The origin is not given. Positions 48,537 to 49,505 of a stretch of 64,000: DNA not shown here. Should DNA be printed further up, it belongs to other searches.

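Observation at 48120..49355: Hemerythrin-like protein convergent with a PAS-LuxR regulator bearing a five-cysteine cluster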

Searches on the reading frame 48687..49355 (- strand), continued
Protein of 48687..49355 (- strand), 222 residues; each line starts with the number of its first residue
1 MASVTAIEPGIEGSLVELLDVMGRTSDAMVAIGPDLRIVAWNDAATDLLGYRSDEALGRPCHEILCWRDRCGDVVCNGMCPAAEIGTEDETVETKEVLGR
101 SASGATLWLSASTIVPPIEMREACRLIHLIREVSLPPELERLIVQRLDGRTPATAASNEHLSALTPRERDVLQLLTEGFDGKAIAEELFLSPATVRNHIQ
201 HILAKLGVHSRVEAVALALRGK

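Call 22: search_solved_structures(query=A1, max_evalue=0.01, show_alignments=3)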
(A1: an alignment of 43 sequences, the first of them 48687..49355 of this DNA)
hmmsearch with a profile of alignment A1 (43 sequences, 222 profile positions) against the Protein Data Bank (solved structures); distinct sequences matched with E-value up to 0.01: 64 (the best 60 are shown).
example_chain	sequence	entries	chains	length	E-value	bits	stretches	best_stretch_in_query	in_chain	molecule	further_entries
7x1k_A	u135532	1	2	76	4.6e-17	65.4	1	157-220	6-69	Chemotaxis protein CheY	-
1je8_A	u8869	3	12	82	7e-15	58.2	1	153-216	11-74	Nitrate/Nitrite Response Regulator Protein NARL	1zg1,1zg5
1fse_A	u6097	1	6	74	1.6e-14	57.1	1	162-220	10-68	GERE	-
8u3b_G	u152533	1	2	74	3.2e-14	56.1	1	161-216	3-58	Nitrate/nitrite response regulator protein NarL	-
1a04_A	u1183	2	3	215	3.9e-14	55.8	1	153-216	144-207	NITRATE/NITRITE RESPONSE REGULATOR PROTEIN NARL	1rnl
4ldz_A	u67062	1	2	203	1.6e-13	53.8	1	159-216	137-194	Transcriptional regulatory protein DesR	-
5hev_A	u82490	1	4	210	2e-13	53.5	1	156-220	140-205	Response regulator protein VraR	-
4wt0_B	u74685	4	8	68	3.3e-13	52.7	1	163-219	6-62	Response regulator receiver domain protein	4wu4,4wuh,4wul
4wsz_A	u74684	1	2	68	4.6e-13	52.3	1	163-219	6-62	Response regulator receiver domain protein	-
1zlk_A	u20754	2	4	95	1e-12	51.2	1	150-218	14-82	Dormancy Survival Regulator | TWO COMPONENT TRANSCRIPTIONAL REGULATORY PROTEIN DEVR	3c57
1zlj_A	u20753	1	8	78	2.1e-12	50.1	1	157-218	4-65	Dormancy Survival Regulator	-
3c3w_A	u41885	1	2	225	2.6e-12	49.8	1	150-218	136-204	TWO COMPONENT TRANSCRIPTIONAL REGULATORY PROTEIN DEVR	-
4yn8_A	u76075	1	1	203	4e-12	49.2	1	155-218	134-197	Response regulator ChrA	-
2rnj_A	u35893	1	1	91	7.3e-12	48.4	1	154-220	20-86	Response regulator protein vraR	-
7ve4_A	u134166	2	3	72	9.8e-12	47.9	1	156-220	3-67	DNA-binding response regulator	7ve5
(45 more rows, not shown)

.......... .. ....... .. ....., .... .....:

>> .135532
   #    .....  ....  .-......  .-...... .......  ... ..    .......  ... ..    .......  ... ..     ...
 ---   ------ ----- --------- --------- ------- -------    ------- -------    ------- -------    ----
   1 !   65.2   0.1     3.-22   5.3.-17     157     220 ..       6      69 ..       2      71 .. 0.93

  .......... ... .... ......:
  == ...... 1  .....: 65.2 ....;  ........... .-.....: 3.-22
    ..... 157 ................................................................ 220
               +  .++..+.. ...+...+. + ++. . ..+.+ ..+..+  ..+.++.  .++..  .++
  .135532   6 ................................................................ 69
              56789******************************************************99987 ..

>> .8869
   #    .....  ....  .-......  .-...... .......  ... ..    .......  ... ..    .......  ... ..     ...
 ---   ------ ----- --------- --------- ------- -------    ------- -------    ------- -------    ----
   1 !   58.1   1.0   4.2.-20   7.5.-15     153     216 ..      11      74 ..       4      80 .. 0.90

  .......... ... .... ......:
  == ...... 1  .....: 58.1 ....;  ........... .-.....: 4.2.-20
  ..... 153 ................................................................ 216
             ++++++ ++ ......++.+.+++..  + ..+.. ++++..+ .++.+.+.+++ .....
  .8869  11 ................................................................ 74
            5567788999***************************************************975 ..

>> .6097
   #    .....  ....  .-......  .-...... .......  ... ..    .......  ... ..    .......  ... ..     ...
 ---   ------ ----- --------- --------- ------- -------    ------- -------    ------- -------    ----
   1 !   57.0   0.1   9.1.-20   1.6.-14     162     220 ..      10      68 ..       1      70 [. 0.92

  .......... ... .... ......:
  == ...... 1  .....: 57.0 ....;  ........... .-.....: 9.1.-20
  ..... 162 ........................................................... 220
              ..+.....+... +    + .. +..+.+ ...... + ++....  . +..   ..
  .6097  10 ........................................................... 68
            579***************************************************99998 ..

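Call 28: predict_structure(alignment_id=A1)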
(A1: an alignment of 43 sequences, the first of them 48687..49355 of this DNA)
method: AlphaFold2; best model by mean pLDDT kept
length: 222 residues; sequences in the alignment: 43
mean_pLDDT: 81.9   pTM: 0.58
mean pLDDT of the five models: 81.9, 80.8, 79.5, 77.7, 76.6
residues with pLDDT >= 90: 78; 70-90: 97; 50-70: 37; < 50: 10
segments of 3 or more residues with pLDDT < 50: 150-157
pLDDT, mean of each block of 10 residues (from residue 1): 68 86 90 92 94 94 84 70 58 80 86 86 89 75 59 52 89 93 94 95 92 83 58
secondary structure, 60 per line:
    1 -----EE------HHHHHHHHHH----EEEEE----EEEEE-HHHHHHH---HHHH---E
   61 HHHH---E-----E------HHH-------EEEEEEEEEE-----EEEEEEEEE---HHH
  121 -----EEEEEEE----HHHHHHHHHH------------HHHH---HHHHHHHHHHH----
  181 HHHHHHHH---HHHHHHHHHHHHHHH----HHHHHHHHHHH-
elements in order: H14-23 E28-32 E37-41 H43-49 H53-56 H61-64 E91-100 E106-114 E126-132 H137-146 H159-162 H166-176 H181-188 H192-206 H211-221

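Call 32: fold_search(model_id=the predicted structure, library=pdb)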
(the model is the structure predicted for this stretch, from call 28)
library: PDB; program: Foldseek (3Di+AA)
matches with E <= 10: 1359; with E <= 0.001: 335
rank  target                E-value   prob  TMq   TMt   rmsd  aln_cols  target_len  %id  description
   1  8a5r                  5.5e-09  1.00  0.33  0.35  17.8       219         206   22  Crystal structure of light-activated DNA-binding protein EL222 from Erythrobacter litoralis crystallized and measured in (released 2023-07-05)
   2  3p7n_A                1.4e-08  1.00  0.34  0.39  18.6       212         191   23  Crystal structure of light activated transcription factor El222 from Erythrobacter litoralis (released 2011-05-25)
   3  6ide_A                1.3e-07  1.00  0.35  0.34  11.5       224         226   19  Crystal structure of the Vibrio cholera VqmA-Ligand-DNA complex provides molecular mechanisms for drug design (released 2019-01-16)
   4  6ide_B                1.4e-07  1.00  0.35  0.34  11.5       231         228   19  Crystal structure of the Vibrio cholera VqmA-Ligand-DNA complex provides molecular mechanisms for drug design (released 2019-01-16)
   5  6ugl_B                3.0e-07  1.00  0.34  0.35  12.5       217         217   18  Vibrio cholerae quorum-sensing receptor VqmA bound to its autoinducer ligand DPO (released 2020-01-29)
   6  7dwm_A                3.5e-07  1.00  0.34  0.34   9.8       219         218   17  Crystal structure of the phage VqmA-DPO complex (released 2021-05-05)
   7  7dwm_B                3.7e-07  1.00  0.35  0.36  11.2       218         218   20  Crystal structure of the phage VqmA-DPO complex (released 2021-05-05)
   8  6kju_A                7.4e-07  1.00  0.34  0.34  12.9       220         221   18  Huge conformation shift of Vibrio cholerae VqmA dimer in the absence of target DNA provides insight into DNA-binding m (released 2019-11-13)
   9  8a52_A                8.8e-07  1.00  0.42  0.27  17.3       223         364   19  Crystal structure of a chimeric LOV-Histidine kinase SB2F1 (asymmetrical variant, trigonal form with long c-axis) (released 2023-12-27)
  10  8a7h_A                1.7e-06  1.00  0.42  0.27  16.1       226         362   17  Crystal structure of a chimeric LOV-Histidine kinase SB2F1-I66R mutant (light state; asymmetrical variant, trigonal fo (released 2024-01-10)
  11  6kju_B                2.2e-06  1.00  0.33  0.32  13.0       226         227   19  Huge conformation shift of Vibrio cholerae VqmA dimer in the absence of target DNA provides insight into DNA-binding m (released 2019-11-13)
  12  6i20_D                2.5e-06  1.00  0.36  0.56   9.3       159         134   17  Flavin Analogue Sheds Light on Light-Oxygen-Voltage Domain Mechanism (released 2019-05-29)
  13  8a6x_B                2.9e-06  1.00  0.42  0.27  18.3       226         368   18  Crystal structure of a chimeric LOV-Histidine kinase SB2F1 (asymmetrical variant, trigonal form with long c axis) (released 2024-01-10)
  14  7r56                  3.1e-06  1.00  0.40  0.61   6.7       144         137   20  Crystal structure of PpSB1-LOV-I48T mutant (light state) (released 2022-12-21)
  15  8a7f_A                3.1e-06  1.00  0.42  0.27  18.1       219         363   17  Crystal structure of a chimeric LOV-Histidine kinase SB2F1-I66R mutant (asymmetrical variant, trigonal form with long  (released 2024-01-10)
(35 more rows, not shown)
